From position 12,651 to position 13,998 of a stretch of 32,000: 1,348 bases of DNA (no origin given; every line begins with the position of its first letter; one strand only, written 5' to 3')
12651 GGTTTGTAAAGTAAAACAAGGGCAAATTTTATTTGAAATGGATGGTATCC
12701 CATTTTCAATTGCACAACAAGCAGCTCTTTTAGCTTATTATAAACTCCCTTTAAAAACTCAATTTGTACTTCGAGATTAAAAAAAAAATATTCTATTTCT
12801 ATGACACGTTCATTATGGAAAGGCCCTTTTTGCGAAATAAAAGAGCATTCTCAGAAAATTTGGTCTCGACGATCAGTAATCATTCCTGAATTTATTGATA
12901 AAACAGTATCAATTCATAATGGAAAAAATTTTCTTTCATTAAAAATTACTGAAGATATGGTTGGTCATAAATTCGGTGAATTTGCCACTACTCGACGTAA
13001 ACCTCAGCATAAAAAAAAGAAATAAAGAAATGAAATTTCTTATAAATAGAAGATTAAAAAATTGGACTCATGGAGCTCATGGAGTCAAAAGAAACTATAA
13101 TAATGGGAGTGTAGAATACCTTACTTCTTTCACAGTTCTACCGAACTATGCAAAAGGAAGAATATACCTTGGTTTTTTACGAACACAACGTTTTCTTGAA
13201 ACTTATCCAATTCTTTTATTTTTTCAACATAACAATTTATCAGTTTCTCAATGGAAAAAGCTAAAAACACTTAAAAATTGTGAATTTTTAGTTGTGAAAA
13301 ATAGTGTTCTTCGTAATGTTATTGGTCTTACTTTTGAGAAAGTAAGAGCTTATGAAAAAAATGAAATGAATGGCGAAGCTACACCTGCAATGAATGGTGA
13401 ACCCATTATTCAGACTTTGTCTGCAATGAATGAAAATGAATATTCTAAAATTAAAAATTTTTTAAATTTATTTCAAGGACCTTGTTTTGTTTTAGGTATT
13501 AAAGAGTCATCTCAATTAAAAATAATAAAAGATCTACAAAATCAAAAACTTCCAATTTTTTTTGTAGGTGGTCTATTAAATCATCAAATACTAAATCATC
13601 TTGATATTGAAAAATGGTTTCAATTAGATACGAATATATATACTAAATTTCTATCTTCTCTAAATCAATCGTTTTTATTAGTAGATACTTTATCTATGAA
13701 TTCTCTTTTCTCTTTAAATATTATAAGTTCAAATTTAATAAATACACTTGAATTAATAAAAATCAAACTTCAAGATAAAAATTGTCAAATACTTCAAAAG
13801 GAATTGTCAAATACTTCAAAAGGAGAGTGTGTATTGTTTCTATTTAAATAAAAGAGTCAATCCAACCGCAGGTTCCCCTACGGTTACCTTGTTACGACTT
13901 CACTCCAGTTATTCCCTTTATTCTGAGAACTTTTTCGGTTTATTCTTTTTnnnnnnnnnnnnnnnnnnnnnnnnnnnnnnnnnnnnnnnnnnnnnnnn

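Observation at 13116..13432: Dispersed repeats inserted in frame inside the rpl10 coding region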

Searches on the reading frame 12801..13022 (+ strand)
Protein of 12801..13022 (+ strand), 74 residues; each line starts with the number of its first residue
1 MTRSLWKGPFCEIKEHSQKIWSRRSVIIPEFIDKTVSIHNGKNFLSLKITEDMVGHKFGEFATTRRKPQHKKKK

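Call 12: search_protein_families(library=pfam, proteins=[window:12801-13022:+], max_evalue=0.1)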
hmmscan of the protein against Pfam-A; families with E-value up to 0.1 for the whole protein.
window:12801-13022:+ (74 aa): 2 families
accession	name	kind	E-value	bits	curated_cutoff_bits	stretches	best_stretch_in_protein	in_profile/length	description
PF00203.26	Ribosomal_S19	-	5.9e-24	84.2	27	1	14-70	25-81/81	Ribosomal protein S19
PF24613.1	EGF_Hmr-1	-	0.035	14.3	27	1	6-22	21-37/45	Cadherin-related hmr-1, EGF domain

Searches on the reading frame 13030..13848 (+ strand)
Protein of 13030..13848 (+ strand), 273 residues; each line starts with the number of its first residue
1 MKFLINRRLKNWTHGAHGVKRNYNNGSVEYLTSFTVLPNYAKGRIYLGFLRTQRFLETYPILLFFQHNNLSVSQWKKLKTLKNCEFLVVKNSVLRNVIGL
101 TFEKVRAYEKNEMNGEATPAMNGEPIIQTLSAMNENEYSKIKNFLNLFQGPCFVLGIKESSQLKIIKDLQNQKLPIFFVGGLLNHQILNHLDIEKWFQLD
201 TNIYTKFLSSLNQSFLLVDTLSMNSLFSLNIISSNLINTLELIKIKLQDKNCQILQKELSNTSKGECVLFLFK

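Call 12: search_protein_families(library=pfam, proteins=[window:13030-13848:+], max_evalue=0.1)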
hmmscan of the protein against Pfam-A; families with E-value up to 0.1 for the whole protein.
window:13030-13848:+ (273 aa): 2 families
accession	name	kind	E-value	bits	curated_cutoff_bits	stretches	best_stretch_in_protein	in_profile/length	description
PF00466.25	Ribosomal_L10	-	7.1e-05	23.2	22.8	1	54-103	15-67/100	Ribosomal protein L10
PF15005.11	IZUMO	-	0.00055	21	25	1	66-150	27-109/143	Izumo sperm-egg fusion, Ig domain-associated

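Call 13: find_homologous_proteins(query=window:13030-13848:+, max_evalue=0.01)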
Query window:13030-13848:+ (273 aa): 2 proteins with E <= 0.01 among 571 candidates.
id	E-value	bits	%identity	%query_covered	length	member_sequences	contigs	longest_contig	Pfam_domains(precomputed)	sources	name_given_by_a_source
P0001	1.7e-73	265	60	91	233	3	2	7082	-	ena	-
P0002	1.4e-18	85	36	61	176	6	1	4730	PF00466.26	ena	-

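Call 16: find_encoding_contigs(protein=P0001, flank=5000, max_places=4)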
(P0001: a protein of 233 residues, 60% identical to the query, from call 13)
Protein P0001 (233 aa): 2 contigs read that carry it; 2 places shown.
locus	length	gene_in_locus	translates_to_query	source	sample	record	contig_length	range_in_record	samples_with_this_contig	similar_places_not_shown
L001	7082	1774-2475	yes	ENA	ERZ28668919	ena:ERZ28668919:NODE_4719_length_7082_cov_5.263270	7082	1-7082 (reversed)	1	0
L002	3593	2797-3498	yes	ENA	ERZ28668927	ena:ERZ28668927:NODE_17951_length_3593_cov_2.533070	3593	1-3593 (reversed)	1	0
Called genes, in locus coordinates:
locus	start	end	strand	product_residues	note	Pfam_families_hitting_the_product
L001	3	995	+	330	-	?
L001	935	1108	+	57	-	PF00189:Ribosomal_S3_C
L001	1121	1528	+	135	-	PF00252:Ribosomal_L16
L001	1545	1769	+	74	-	PF00203:Ribosomal_S19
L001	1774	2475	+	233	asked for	-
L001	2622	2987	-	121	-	-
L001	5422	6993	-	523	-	PF00115:COX1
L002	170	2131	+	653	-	PF00189:Ribosomal_S3_C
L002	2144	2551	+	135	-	PF00252:Ribosomal_L16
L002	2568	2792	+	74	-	PF00203:Ribosomal_S19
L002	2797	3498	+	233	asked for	-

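Call 17: find_encoding_contigs(protein=P0002, flank=5000, max_places=4)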
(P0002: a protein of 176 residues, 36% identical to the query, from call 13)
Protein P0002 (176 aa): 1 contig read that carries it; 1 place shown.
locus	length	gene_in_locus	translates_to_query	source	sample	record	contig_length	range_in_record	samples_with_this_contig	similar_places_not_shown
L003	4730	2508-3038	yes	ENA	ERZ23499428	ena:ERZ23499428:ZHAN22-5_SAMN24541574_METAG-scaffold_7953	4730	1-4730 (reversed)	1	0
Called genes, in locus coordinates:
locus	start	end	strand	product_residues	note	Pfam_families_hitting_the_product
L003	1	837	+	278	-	?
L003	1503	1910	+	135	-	PF00252:Ribosomal_L16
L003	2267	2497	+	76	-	PF00203:Ribosomal_S19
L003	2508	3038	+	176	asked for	PF00466:Ribosomal_L10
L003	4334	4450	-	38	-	-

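Call 21: list_cluster_members(proteins=[window:13030-13848:+, window:17126-18694:-, window:12373-12777:+, window:12801-13022:+, window:1570-2139:+, window:11204-12334:+])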
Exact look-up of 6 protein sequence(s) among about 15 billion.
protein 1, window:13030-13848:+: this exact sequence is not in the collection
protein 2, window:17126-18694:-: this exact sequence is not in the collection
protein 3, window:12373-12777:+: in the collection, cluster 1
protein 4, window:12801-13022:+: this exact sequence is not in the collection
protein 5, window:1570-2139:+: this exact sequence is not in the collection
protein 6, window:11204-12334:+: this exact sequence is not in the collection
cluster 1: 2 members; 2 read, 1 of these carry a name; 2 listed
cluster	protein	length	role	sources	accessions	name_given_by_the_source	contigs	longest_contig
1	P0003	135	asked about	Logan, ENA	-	-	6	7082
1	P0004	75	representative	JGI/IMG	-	large subunit ribosomal protein L16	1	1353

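Call 23: find_homologous_proteins(query=A1, max_evalue=0.001)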
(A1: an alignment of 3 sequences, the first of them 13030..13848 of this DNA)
Query A1 (3 sequences) (273 aa, profile of the alignment): 59 proteins with E <= 0.001 among 5083 candidates.
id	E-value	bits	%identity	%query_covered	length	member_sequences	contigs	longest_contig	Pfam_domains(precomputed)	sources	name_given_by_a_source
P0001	9.4e-118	409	60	91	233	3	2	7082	-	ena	-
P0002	6.4e-70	253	36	61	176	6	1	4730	PF00466.26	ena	-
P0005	9.9e-45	171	33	71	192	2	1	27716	PF00466.26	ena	-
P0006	2.1e-42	163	38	72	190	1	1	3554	-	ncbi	-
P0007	2.1e-42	163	37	72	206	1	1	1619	-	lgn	-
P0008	2.4e-41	160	36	73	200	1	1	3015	-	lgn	-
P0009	2.4e-40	156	46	26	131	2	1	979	-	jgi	jgi:hypothetical protein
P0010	3.4e-38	149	39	75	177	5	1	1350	PF00466.26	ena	-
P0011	5.2e-38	149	37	70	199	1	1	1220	-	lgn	-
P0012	5.9e-38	149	39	74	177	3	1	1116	PF00466.26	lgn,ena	-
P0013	1.2e-37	147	39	73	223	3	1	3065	PF00466.26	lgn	-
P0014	8.0e-37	145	39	75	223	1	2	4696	PF00466.26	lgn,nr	nr:ribosomal protein L10 [Chlorella desiccata (nom. nud.)]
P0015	1.0e-36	144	38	75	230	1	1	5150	PF00466.26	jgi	jgi:ribosomal protein L10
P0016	5.7e-36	142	37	64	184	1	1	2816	PF00466.26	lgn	-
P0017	1.3e-35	141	37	74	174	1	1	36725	-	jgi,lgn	-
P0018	2.5e-35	140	35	66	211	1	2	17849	PF00466.26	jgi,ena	jgi:ribosomal protein L10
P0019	8.9e-35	138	32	66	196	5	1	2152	PF00466.26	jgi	jgi:ribosomal protein L10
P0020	1.4e-34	137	40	73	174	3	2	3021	PF00466.26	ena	-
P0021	2.4e-34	137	34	75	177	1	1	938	PF00466.26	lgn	-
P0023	1.4e-33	134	34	67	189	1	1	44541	PF00466.26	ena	-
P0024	1.9e-33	134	34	66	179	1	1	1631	PF00466.26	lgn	-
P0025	4.8e-32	129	30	71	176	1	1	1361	PF00466.26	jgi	jgi:ribosomal protein L10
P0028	5.8e-31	126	33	73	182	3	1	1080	PF00466.26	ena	-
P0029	1.4e-29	121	28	66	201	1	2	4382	PF00466.26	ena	-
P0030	3.9e-29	120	31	82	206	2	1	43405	PF00466.26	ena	-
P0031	7.3e-29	119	33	68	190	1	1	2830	PF00466.26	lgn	-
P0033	1.5e-27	115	30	73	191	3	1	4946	-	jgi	jgi:ribosomal protein L10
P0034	2.0e-27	114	29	76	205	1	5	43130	PF00466.26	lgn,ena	-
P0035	3.0e-27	114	30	71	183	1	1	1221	PF00466.26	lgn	-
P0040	2.9e-24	104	31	73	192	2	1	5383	-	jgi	jgi:ribosomal protein L10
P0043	1.7e-23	101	30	64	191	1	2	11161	PF00466.26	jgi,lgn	jgi:ribosomal protein L10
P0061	2.2e-15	75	37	43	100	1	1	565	PF00466.26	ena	-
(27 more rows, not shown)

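Call 28: search_protein_representatives(alignment_id=A1)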
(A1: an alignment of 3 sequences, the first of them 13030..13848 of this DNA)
Query: 3 sequences, 222 profile positions. Proteins with E-value up to 0.001 (for the whole library): 166; up to 1e-10: 79; up to 1e-30: 8. The best 150 are listed.
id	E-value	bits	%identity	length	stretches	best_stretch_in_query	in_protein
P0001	3.0e-118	409.4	-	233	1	1-221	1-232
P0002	2.0e-70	253.0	-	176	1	28-216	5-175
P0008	7.5e-42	159.6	-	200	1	27-216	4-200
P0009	7.6e-41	156.3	-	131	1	65-216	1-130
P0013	3.9e-38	147.4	-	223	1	28-216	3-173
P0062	5.3e-37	143.7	-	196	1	24-216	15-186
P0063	2.7e-35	138.2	-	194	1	27-216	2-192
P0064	2.7e-31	125.1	-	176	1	28-212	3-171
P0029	4.5e-30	121.1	-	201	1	22-214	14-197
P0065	1.8e-29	119.1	-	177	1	28-214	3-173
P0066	4.8e-29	117.7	-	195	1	28-216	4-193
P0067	2.0e-28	115.7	-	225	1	17-216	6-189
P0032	2.9e-28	115.2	-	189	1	28-213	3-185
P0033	4.7e-28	114.5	-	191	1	28-216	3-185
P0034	6.5e-28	114.0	-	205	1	28-221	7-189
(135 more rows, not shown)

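Call 43: search_solved_structures(query=A3, max_evalue=0.01, show_alignments=3)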
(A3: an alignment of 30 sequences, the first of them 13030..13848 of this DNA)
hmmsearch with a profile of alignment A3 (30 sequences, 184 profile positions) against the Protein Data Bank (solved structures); distinct sequences matched with E-value up to 0.01: 27.
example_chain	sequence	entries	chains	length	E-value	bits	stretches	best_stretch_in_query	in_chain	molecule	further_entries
8uxa_e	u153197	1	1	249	4.1e-08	36.2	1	10-163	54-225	Large ribosomal subunit protein uL10m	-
8ux4_e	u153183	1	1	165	7.4e-08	35.4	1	13-142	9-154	Large ribosomal subunit protein uL10m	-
7ood_g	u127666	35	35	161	4.1e-07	33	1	6-143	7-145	50S ribosomal protein L10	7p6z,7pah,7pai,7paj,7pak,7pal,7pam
8fmw_AJ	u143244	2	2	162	9.6e-07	31.8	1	3-117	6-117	50S ribosomal protein L10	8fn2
4v63_BJ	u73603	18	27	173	2.7e-05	27.1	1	22-130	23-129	50S ribosomal protein L10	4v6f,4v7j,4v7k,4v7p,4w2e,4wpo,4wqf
1zav_A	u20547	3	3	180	3.7e-05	26.6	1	4-142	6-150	50S ribosomal protein L10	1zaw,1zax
5a9z_AI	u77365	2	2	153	4.4e-05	26.3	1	22-130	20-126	50S ribosomal protein L10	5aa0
9e0n_I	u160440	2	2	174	8.4e-05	25.4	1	24-132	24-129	Large ribosomal subunit protein uL10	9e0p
5o60_I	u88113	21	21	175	8.6e-05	25.4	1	24-132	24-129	50S ribosomal protein L10 | Large ribosomal subunit protein uL10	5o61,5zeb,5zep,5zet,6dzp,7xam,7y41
6dzi_I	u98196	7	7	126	0.00021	24.1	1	23-128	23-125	50S ribosomal protein L10 | Large ribosomal subunit protein uL10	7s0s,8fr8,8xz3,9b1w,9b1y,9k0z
6ywe_f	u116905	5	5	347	0.00029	23.7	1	6-45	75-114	Related to ribosomal protein YmL11, mitochondrial | Uncharacterized protein | uL10m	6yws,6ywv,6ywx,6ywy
6xyw_Ah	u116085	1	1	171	0.00047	23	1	12-103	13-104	50S ribosomal protein L10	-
7o5b_p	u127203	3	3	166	0.0011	21.8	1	8-126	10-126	50S ribosomal protein L10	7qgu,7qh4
3j9w_BJ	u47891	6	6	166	0.0011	21.7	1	8-126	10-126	50S ribosomal protein uL10 | 50S ribosomal protein L10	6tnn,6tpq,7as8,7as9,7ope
5njt_b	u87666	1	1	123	0.0012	21.6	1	9-115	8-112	50S ribosomal protein L10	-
9y42_s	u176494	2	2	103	0.0018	21.1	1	6-71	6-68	60S acidic ribosomal protein P0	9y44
6olg_AK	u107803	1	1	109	0.0021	20.9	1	6-71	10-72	60S acidic ribosomal protein P0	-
3j7p_q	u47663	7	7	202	0.0074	19.1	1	6-71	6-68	Ribosomal protein uL10 | 60S acidic ribosomal protein P0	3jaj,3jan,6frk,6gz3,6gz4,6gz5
11he_s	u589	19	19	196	0.0075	19.1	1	6-70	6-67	60S acidic ribosomal protein P0 | uL10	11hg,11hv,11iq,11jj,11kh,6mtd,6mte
8g5z_Lq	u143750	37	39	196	0.0075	19.1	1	6-70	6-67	60S acidic ribosomal protein P0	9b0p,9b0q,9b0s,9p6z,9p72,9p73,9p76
3jag_s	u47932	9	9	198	0.0076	19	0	6-70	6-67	uL10 | 60S acidic ribosomal protein P0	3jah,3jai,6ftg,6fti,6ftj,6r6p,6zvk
5tgm_p0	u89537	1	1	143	0.008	19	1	4-64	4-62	60S Ribosomal Protein P0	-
4v6w_Cq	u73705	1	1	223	0.0097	18.7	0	6-70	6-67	60S acidic ribosomal protein P0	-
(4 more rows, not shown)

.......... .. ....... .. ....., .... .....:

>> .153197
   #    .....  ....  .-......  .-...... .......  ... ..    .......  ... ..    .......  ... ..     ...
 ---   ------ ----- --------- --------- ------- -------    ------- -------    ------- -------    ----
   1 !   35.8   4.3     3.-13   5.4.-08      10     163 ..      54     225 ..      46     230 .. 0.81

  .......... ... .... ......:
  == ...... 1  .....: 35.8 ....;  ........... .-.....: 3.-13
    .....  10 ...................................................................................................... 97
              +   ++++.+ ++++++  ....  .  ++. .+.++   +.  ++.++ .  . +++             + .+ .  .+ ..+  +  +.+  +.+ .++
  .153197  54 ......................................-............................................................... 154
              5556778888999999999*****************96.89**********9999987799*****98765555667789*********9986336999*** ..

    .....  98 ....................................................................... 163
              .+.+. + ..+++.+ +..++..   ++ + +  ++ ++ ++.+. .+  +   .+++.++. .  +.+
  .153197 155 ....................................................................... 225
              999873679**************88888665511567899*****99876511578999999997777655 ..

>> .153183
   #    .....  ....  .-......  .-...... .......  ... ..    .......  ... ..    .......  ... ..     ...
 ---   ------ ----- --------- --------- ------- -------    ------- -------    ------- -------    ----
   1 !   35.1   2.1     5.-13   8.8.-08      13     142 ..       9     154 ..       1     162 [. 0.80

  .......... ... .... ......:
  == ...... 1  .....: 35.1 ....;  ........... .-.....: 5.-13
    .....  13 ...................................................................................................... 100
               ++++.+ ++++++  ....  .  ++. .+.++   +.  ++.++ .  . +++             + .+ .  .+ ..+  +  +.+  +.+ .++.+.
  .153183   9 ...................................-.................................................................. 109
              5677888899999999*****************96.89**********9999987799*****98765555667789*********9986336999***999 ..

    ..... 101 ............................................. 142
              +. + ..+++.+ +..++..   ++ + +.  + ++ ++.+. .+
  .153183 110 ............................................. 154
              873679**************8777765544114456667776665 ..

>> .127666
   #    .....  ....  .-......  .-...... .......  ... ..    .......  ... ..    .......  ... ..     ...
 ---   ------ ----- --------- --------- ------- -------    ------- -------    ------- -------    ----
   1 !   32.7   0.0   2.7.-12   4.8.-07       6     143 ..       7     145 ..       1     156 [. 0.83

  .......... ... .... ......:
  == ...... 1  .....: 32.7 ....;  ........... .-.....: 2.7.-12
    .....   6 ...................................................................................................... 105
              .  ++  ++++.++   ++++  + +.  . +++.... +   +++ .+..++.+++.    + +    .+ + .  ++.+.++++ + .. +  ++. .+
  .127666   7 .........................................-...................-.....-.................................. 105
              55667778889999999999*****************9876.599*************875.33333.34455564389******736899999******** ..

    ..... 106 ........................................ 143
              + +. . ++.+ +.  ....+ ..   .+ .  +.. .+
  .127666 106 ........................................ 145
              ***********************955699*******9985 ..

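Call 47: predict_structure(alignment_id=A3)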
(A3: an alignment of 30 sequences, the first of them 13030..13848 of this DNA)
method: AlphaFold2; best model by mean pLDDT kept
length: 273 residues; sequences in the alignment: 30
mean_pLDDT: 70.5   pTM: 0.54
mean pLDDT of the five models: 70.5, 70.1, 69.6, 65.5, 64.2
residues with pLDDT >= 90: 65; 70-90: 84; 50-70: 71; < 50: 53
segments of 3 or more residues with pLDDT < 50: 1-40, 265-273
pLDDT, mean of each block of 10 residues (from residue 1): 35 34 33 37 75 93 94 95 94 86 60 54 54 81 85 94 89 93 89 78 65 62 61 80 78 64 48 43
secondary structure, 60 per line:
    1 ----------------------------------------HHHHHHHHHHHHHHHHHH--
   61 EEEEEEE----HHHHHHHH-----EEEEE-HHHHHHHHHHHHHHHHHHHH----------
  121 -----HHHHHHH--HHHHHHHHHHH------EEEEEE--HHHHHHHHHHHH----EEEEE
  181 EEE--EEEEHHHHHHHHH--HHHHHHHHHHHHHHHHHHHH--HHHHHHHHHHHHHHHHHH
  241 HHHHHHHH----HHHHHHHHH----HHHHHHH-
elements in order: H41-58 E61-67 H72-79 E85-89 H91-110 H126-132 H135-145 E152-157 H160-171 E176-183 E186-189 H190-198 H201-220 H223-248 H253-261 H266-272

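Call 49: fold_search(model_id=the predicted structure, library=pdb)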
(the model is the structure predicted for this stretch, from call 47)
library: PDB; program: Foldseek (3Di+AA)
matches with E <= 10: 297; with E <= 0.001: 46
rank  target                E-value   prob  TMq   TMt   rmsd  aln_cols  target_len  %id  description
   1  6zsb_XI               2.7e-06  1.00  0.41  0.51  21.7       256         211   16  Human mitochondrial ribosome in complex with mRNA and P-site tRNA (released 2020-09-16)
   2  7o9m_I                5.1e-06  1.00  0.42  0.54  15.3       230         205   15  Human mitochondrial ribosome large subunit assembly intermediate with MTERF4-NSUN4, MRM2, MTG1 and the MALSU module (released 2021-06-30)
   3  6gb2_BJ               6.6e-06  1.00  0.45  0.56  20.6       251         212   16  Unique features of mammalian mitochondrial translation initiation revealed by cryo-EM. This file contains the 39S rib (released 2018-08-08)
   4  6zm5_I                2.0e-05  1.00  0.44  0.55  21.8       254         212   14  Human mitochondrial ribosome in complex with OXA1L, mRNA, A/A tRNA, P/P tRNA and nascent polypeptide (released 2021-01-13)
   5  7po4_I                2.5e-05  1.00  0.42  0.53  16.1       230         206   15  Assembly intermediate of human mitochondrial ribosome large subunit (largely unfolded rRNA with MALSU1, L0R8F8 and ACP (released 2022-06-15)
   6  7ods_I                3.1e-05  1.00  0.37  0.59  14.3       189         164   15  State B of the human mitoribosomal large subunit assembly intermediate (released 2021-06-23)
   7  6i9r_I                4.5e-05  1.00  0.36  0.57  22.0       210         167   15  Large subunit of the human mitochondrial ribosome in complex with Virginiamycin M and Quinupristin (released 2020-07-08)
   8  7odt_I                4.8e-05  1.00  0.37  0.57  21.9       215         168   16  State C of the human mitoribosomal large subunit assembly intermediate (released 2021-06-23)
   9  5o60_I                5.4e-05  1.00  0.36  0.73   5.0       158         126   15  Structure of the 50S large ribosomal subunit from Mycobacterium smegmatis (released 2017-07-12)
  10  5mmi_I                6.2e-05  1.00  0.34  0.63   5.0       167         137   11  Structure of the large subunit of the chloroplast ribosome (released 2017-01-11)
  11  7odr_I                6.6e-05  1.00  0.39  0.63  15.7       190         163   16  State A of the human mitoribosomal large subunit assembly intermediate (released 2021-06-23)
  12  8fmw_AJ               8.0e-05  1.00  0.40  0.63   7.3       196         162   14  The structure of a hibernating ribosome in the Lyme disease pathogen (released 2023-11-08)
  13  6n8l_W                8.0e-05  1.00  0.34  0.65   6.6       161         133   12  Cryo-EM structure of early cytoplasmic-late (ECL) pre-60S ribosomal subunit (released 2019-03-13)
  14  6ywe_f                8.0e-05  1.00  0.40  0.43   8.8       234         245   14  The structure of the mitoribosome from Neurospora crassa in the P/E tRNA bound state (released 2020-11-11)
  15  3j78_P0               1.2e-04  1.00  0.36  0.71   3.6       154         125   17  Structures of yeast 80S ribosome-tRNA complexes in the rotated and non-rotated conformations (Class I - non-rotated r (released 2014-08-06)
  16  7ood_g                1.9e-04  1.00  0.34  0.68   6.4       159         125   16  Mycoplasma pneumoniae 50S subunit of ribosomes in chloramphenicol-treated cells (released 2022-05-25)
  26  1zav_A                3.9e-04  1.00  0.40  0.57   8.6       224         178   18  Ribosomal Protein L10-L12(NTD) Complex, Space Group P21 (released 2005-07-12)
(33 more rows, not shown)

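Call 57: find_related_loci(query=window:13030-13848:+, collection=metagenome_contigs, flank=4000)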
Query window:13030-13848:+ (273 aa) in metagenome_contigs; peptide patterns used: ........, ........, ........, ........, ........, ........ (x = any residue, [..] = any of these).
145 stretches matched a pattern, but none encodes a relative of the query by tblastn (E <= 1e-3).
